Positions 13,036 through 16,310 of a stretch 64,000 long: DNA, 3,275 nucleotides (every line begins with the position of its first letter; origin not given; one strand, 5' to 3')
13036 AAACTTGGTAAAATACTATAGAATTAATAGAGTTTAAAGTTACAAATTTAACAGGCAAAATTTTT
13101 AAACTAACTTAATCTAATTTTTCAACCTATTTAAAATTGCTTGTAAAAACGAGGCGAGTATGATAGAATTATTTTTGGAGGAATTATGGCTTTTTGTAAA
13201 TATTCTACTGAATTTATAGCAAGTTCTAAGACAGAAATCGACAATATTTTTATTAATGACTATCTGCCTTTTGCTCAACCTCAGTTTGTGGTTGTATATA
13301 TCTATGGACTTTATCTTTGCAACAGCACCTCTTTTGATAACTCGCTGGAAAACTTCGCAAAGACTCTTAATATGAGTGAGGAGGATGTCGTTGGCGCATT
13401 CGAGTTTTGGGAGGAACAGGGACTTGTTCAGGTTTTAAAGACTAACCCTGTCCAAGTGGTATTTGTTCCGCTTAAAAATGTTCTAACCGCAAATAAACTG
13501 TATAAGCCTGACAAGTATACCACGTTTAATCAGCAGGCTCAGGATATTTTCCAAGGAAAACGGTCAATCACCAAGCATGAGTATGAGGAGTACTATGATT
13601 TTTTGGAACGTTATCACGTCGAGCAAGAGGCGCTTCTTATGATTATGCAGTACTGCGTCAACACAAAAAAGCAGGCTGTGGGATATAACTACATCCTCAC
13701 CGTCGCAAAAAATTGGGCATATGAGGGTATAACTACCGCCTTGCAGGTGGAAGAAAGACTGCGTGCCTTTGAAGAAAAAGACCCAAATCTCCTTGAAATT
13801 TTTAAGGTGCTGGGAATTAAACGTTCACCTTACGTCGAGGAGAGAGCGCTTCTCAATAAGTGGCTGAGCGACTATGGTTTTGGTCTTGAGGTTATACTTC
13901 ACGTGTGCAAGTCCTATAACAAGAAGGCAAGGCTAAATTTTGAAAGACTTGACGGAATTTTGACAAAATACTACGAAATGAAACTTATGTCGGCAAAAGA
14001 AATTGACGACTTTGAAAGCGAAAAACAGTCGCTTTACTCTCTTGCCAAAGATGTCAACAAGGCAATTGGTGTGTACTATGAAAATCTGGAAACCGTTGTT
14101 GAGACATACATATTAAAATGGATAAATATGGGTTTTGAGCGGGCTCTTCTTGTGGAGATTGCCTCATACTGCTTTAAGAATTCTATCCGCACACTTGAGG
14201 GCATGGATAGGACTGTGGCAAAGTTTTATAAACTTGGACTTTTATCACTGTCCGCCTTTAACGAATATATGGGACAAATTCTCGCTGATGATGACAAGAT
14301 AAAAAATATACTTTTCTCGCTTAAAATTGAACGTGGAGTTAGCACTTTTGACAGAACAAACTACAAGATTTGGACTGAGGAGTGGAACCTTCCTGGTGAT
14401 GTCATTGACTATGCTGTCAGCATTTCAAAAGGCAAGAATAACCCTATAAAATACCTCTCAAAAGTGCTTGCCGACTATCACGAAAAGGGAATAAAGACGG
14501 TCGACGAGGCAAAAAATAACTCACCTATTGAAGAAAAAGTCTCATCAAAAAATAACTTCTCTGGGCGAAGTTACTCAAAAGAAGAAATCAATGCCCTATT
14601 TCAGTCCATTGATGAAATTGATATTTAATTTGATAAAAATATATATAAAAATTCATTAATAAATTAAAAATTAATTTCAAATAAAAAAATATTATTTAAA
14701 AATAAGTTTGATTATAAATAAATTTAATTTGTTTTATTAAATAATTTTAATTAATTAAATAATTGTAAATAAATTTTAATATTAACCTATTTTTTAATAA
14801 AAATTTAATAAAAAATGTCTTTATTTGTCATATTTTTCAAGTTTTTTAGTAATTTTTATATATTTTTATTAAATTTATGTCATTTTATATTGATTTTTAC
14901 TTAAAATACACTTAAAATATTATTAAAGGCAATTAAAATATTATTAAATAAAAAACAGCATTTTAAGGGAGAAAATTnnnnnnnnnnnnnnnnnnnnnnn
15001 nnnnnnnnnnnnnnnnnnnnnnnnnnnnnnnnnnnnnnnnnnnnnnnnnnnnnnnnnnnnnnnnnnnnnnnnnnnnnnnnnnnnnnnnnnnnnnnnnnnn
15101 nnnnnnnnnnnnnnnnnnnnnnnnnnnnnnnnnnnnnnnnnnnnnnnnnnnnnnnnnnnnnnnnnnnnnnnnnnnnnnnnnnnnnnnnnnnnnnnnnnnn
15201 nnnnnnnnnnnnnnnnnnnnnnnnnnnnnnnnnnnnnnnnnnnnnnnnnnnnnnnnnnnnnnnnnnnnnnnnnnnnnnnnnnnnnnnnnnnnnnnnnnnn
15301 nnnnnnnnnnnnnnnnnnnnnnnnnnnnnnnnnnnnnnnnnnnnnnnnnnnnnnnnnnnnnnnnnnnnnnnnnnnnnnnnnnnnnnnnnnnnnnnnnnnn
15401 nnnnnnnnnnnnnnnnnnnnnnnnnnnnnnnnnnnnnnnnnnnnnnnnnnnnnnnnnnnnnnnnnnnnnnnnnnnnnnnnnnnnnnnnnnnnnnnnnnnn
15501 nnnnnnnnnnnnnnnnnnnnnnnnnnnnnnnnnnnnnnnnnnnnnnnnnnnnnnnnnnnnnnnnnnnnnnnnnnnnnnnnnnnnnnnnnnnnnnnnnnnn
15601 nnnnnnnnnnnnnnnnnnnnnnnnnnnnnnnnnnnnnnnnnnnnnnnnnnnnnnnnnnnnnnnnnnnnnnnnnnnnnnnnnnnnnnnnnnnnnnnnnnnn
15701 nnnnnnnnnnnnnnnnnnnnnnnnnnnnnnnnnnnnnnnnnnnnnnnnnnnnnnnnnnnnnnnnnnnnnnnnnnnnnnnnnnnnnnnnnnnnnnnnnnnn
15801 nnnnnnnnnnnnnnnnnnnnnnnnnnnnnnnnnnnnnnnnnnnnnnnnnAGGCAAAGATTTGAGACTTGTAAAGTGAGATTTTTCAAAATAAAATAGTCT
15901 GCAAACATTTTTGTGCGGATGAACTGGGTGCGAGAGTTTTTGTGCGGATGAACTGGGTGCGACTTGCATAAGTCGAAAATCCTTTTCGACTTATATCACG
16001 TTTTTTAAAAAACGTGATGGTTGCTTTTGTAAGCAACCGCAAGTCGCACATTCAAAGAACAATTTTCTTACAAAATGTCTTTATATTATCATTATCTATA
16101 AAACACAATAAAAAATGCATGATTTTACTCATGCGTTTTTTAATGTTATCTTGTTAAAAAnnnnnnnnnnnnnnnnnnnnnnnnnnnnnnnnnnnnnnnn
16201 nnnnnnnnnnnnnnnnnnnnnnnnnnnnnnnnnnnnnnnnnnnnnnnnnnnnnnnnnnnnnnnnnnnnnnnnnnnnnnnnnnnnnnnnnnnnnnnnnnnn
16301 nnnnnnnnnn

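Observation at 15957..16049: Perfect four-way-junction palindrome, copy 2: same architecture, unrelated sequence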

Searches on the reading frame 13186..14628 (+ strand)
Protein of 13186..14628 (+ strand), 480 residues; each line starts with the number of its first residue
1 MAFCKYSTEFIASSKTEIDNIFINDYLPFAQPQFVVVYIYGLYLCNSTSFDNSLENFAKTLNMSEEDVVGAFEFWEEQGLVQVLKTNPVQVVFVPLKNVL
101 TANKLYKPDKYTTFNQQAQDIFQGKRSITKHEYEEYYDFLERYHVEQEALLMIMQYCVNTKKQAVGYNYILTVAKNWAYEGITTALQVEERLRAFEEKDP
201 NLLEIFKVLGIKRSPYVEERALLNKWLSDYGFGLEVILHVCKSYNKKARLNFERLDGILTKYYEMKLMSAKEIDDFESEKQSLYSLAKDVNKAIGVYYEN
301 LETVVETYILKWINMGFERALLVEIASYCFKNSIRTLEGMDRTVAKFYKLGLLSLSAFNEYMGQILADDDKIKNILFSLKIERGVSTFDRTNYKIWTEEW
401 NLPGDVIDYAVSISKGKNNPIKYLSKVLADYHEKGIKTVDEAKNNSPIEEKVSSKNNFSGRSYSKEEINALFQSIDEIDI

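Call 12: search_protein_families(library=pfam, proteins=[window:13186-14628:+])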
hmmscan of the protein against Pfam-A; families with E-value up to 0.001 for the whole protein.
window:13186-14628:+ (480 aa): 1 family
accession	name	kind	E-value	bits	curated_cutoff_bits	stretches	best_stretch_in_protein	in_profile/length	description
PF07261.16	DnaB_2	-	3e-34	117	22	3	125-191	9-73/74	Replication initiation and membrane attachment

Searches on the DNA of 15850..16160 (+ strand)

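Call 41: search_rna_families(source=window, start=15850, end=16160, threshold=evalue, max_evalue=10)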
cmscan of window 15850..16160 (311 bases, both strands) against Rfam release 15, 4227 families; matches with E-value up to 10: 12.
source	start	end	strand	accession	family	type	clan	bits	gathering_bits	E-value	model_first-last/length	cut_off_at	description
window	16071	16148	-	RF02351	psRNA14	Gene; sRNA;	-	25.7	60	0.024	1-84/84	no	Proteobacteria sRNA psRNA14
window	15998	16122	-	RF02920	Fusobacteriales-1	Cis-reg;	-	18.8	52.1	2.4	1-113/113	no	Fusobacteriales-1 RNA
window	16065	16103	-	RF01810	pntA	Gene; sRNA;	-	18.7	54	1.8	1-62/62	no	pntA sRNA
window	16109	16141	-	RF03535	TEG147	Cis-reg;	-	18.4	56.1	0.48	1-60/60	no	Staphylococcus aureus small RNA TEG147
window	15998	16147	-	RF04358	Plastid-ndhA-ndhB-3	Intron;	CL00155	17.4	90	9.9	1-171/171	no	Plastid-ndhA-ndhB-3 group II-D5 intron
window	16110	16153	-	RF02427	SpF10_sRNA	Gene; sRNA;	-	16.7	60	1.5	1-57/57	no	Streptococcus sRNA SpF10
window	16007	16088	+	RF03155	TD-1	Cis-reg;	CL00124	15.8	64.5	3.1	1-120/120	no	TD-1 RNA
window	16106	16145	-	RF02432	SpF25_sRNA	Gene; sRNA;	-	15.7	48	5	64-102/102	no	Streptococcus sRNA SpF25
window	16103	16148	+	RF00904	mir-392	Gene; miRNA;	-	15.6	62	3.2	1-75/75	no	mir-392 microRNA precursor family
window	15988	16072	-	RF02618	SSRC34_2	Gene; sRNA;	-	14.9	48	6.6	1-125/125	no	Streptococcus sRNA 34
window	16105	16160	-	RF02637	EF0408_EF0409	Gene; sRNA;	-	9.2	440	4.1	346-412/412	5'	Enterococcus sRNA EF0408_EF0409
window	16008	16113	+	RF00893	MIR854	Gene; miRNA;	-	8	50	8.7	78-194/221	no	MIR854 microRNA precursor family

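Call 62: search_dna_similar(query=window:15880-16150:+, collection=plasmids, mode=distant, max_evalue=0.001, max_rows=10)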
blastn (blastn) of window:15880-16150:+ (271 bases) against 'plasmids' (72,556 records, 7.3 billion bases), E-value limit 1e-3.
No match.

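Call 83: build_rna_model(alignment_id=A3, structure=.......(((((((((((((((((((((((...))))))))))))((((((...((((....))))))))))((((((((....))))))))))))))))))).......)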
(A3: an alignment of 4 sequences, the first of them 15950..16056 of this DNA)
Model R1 built from alignment A3 (4 sequences, 110 columns); structure: as given.
model positions 109; base pairs 41; branch points 2; effective number of sequences 0.56; information 0.591 bits per position. Calibrated on 0.2 Mb of random sequence (short: E-values are rough).
structure used (alignment columns):
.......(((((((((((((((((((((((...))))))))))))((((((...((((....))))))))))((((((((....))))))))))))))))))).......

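Call 84: search_with_rna_model(model_id=R1, sources=[window, L047, L046, L007, L008, L009, L010, L011, L012, L013, L014, L016, L018, L026, L028, L029, L030, L031, L034, L035, L036, L037, L038, L039, L040, L041, L043, L044], max_evalue=10, show_alignments=4)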
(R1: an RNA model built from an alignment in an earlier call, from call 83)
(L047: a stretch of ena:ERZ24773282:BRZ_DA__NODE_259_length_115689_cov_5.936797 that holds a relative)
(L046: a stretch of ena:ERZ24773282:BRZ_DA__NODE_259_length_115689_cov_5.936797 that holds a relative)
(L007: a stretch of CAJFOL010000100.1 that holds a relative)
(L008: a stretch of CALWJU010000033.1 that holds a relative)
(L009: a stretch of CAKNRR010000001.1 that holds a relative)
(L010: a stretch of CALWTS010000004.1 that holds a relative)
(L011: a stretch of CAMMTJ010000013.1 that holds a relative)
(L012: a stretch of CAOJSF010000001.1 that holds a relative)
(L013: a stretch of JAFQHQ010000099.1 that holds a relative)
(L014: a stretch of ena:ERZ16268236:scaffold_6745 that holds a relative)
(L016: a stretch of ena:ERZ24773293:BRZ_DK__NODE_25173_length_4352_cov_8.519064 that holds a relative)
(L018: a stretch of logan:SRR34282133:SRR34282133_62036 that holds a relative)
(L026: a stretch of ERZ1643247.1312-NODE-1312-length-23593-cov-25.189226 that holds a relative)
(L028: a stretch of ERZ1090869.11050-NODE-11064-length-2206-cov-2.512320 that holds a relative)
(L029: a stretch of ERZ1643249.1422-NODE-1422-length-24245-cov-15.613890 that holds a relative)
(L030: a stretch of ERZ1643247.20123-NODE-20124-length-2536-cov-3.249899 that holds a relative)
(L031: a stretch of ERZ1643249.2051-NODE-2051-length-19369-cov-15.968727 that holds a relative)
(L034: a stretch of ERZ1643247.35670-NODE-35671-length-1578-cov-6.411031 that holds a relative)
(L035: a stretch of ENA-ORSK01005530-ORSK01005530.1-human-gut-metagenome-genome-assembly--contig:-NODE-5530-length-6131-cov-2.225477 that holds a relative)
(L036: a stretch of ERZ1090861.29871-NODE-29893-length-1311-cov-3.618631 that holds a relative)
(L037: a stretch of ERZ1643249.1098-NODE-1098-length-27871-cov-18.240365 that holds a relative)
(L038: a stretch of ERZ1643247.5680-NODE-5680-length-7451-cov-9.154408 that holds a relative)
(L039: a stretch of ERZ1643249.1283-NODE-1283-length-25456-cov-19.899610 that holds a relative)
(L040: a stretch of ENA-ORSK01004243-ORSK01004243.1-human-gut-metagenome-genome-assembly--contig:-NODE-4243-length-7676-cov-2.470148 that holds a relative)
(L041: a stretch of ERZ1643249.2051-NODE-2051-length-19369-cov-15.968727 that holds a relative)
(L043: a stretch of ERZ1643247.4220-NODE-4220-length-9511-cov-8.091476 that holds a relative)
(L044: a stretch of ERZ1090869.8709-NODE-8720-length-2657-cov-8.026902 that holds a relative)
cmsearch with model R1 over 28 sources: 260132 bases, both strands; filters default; matches with E-value up to 10: 6.
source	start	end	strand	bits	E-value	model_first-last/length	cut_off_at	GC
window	15950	16056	+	127.9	9.9e-35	1-109/109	no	0.39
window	15957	16053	-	49.7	1.1e-11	1-109/109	no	0.39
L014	3350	3452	+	41.8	2.3e-09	1-109/109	no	0.37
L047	4811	4922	-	40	7.3e-09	1-109/109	no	0.33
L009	652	769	+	23.4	0.00059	1-109/109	no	0.36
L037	526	577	+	10.2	4.3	1-109/109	no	0.4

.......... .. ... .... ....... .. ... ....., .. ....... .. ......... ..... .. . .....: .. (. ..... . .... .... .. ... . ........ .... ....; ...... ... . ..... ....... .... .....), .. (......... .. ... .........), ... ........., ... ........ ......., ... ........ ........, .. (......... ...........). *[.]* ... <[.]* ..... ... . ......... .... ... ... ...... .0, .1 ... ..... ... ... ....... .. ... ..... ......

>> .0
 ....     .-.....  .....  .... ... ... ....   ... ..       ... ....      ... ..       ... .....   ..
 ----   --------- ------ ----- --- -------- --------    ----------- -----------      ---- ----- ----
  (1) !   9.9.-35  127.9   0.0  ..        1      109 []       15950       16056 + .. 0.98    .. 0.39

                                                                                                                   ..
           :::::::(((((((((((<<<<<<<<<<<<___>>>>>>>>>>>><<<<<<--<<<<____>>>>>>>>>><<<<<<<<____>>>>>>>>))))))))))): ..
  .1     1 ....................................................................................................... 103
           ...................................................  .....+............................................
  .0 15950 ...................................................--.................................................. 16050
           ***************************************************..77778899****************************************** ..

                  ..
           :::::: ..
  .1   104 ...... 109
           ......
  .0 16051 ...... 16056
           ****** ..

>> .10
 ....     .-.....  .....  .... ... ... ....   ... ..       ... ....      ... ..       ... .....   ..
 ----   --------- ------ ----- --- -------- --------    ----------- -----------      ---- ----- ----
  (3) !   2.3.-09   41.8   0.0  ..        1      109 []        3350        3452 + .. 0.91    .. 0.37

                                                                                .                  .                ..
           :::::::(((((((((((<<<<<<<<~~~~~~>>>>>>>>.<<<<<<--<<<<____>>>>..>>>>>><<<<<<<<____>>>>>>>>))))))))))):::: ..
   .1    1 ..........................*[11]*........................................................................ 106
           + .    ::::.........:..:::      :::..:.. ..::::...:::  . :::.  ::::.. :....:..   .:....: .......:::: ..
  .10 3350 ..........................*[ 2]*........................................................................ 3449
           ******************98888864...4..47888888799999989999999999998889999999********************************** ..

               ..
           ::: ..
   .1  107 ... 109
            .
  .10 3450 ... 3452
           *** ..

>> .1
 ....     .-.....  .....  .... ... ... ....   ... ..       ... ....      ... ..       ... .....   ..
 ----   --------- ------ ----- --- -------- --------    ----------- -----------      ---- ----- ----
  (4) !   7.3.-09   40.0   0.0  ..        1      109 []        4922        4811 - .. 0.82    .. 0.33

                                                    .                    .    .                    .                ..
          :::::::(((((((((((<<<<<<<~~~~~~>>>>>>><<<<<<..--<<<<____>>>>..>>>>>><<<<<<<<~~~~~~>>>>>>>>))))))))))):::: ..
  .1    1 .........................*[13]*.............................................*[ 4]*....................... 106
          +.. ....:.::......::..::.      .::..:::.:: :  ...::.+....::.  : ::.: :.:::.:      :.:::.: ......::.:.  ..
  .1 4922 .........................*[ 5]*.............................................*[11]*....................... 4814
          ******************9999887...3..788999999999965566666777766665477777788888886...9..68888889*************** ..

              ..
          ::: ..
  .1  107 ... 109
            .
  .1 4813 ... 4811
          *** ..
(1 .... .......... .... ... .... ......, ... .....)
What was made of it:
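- Model R1, built only from M2 alleles, hits L014:3350-3452 (41.8 bits, E 2e-9), L047:4811-4922 = M3 in the same genome (40 bits, E 7e-9) and L009:652-769 (23.4 bits, E 6e-4) (call 84).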

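Call 85: search_with_rna_model(model_id=R1, sources=[window, L047, L009, L014], max_evalue=0.01, make_alignment=true)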
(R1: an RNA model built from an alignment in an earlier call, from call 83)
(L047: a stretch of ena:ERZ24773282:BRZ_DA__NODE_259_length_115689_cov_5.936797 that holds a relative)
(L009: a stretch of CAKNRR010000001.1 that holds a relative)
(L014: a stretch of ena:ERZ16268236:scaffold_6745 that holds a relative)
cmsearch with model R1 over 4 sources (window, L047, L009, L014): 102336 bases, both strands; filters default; matches with E-value up to 0.01: 5.
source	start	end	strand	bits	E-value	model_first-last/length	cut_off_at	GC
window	15950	16056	+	127.9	3.9e-35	1-109/109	no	0.39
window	15957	16053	-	49.7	4.2e-12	1-109/109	no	0.39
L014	3350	3452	+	41.8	8.9e-10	1-109/109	no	0.37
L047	4811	4922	-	40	2.9e-09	1-109/109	no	0.33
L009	652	769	+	23.4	0.00023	1-109/109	no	0.36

Alignment A4: 5 matches aligned to the model, 138 columns, each read 5' to 3' on its own strand. Consensus structure (alignment columns), stored with it:
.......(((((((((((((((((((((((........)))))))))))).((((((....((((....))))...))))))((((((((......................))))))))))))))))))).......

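Call 86: build_rna_model(alignment_id=A4)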
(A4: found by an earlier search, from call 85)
Model R2 built from alignment A4 (5 sequences, 138 columns); structure: stored with the alignment.
model positions 110; base pairs 37; branch points 2; effective number of sequences 2.27; information 0.59 bits per position. Calibrated on 0.2 Mb of random sequence (short: E-values are rough).
structure used (alignment columns):
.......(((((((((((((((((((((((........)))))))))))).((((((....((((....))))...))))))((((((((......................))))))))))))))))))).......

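Call 88: search_with_rna_model(model_id=R2, sources=[window, L047, L046, L007, L008, L009, L010, L011, L012, L013, L014, L016, L018, L026, L028, L029, L030, L031, L034, L035, L036, L037, L038, L039, L040, L041, L043, L044, L027, L032, L033, L042, L045], max_evalue=10)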
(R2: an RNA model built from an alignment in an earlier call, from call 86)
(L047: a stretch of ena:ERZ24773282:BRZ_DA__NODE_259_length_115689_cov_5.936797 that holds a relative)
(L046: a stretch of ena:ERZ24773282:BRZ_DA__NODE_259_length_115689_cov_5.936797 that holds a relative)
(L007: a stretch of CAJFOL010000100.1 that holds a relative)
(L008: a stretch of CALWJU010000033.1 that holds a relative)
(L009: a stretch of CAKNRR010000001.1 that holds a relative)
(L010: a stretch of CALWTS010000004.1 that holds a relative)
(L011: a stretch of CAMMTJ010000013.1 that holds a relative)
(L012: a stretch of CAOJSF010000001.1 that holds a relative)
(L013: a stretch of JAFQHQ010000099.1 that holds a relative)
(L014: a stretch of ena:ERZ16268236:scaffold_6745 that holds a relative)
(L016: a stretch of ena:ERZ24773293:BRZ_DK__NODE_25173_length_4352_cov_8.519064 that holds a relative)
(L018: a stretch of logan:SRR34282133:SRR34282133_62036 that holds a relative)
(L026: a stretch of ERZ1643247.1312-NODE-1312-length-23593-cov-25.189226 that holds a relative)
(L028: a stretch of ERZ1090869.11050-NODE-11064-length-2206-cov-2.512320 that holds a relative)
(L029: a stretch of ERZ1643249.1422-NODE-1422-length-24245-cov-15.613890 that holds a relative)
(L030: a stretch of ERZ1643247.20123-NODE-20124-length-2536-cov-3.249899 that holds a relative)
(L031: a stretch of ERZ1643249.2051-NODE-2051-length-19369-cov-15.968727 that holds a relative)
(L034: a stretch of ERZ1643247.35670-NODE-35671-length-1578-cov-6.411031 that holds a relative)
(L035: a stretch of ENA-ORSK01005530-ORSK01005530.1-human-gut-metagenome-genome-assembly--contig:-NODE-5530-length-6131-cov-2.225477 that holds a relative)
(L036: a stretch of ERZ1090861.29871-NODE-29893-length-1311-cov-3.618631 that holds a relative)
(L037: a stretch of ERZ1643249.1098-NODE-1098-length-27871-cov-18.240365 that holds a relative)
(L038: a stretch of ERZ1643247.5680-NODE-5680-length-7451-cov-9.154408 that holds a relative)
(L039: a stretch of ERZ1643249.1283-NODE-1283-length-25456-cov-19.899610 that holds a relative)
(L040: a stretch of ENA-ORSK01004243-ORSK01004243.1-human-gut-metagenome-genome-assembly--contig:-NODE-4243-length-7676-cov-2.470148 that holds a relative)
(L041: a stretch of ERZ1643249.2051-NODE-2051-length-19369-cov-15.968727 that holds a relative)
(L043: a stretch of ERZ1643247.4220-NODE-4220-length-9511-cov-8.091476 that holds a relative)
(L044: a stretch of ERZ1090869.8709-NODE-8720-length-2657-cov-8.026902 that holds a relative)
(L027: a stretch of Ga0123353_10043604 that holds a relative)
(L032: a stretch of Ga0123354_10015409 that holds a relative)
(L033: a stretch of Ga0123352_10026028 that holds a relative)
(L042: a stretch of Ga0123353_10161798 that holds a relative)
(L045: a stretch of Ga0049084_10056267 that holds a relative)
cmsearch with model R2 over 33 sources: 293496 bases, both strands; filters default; matches with E-value up to 10: 27.
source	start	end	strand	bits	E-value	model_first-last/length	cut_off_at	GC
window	15950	16053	-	88.6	1.7e-19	1-110/110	no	0.4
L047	4811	4922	-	87.5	3.3e-19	1-110/110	no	0.33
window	15950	16056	+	84.4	1.9e-18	1-110/110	no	0.39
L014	3350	3452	+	83.7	3e-18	1-110/110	no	0.37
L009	652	769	+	80.9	1.5e-17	1-110/110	no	0.36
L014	3350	3452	-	68.5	2.2e-14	1-110/110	no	0.37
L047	4811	4922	+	58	9.8e-12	1-110/110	no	0.33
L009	652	769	-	55.4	4.5e-11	1-110/110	no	0.36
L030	666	759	-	20.7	0.029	1-110/110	no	0.27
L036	1043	1136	-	20.6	0.031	1-110/110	no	0.19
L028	1090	1184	-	18.2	0.13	1-110/110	no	0.24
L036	1179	1267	-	17.5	0.18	7-110/110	no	0.22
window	21482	21526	+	15.3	0.66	1-110/110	no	0.2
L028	1090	1184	+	15.3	0.66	1-110/110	no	0.24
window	23636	23678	-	15.1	0.77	1-110/110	no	0.21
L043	96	190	-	14.9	0.87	1-110/110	no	0.22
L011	6182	6263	+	13.5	1.9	15-96/110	no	0.26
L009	3487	3533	+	13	2.6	1-110/110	no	0.26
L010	4894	4934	+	12.7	3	1-110/110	no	0.29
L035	1156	1197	+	12.7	3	1-110/110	no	0.31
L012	4947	4981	-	12.7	3.1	1-110/110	no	0.14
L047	18767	18804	-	11.6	5.7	1-110/110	no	0.21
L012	4378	4448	+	11.6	5.9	16-95/110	no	0.24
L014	1762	1826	+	11.6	5.9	1-110/110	no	0.34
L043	194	231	+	11.5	6.1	1-110/110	no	0.32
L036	1179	1273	+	10.7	9.9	1-110/110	no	0.22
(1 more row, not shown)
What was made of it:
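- On ACTTGC-type four-way-junction repeat (family defined in this session): The covariance models R1 and R2 score all four members at E of 6e-4 or better (calls 84, 88).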
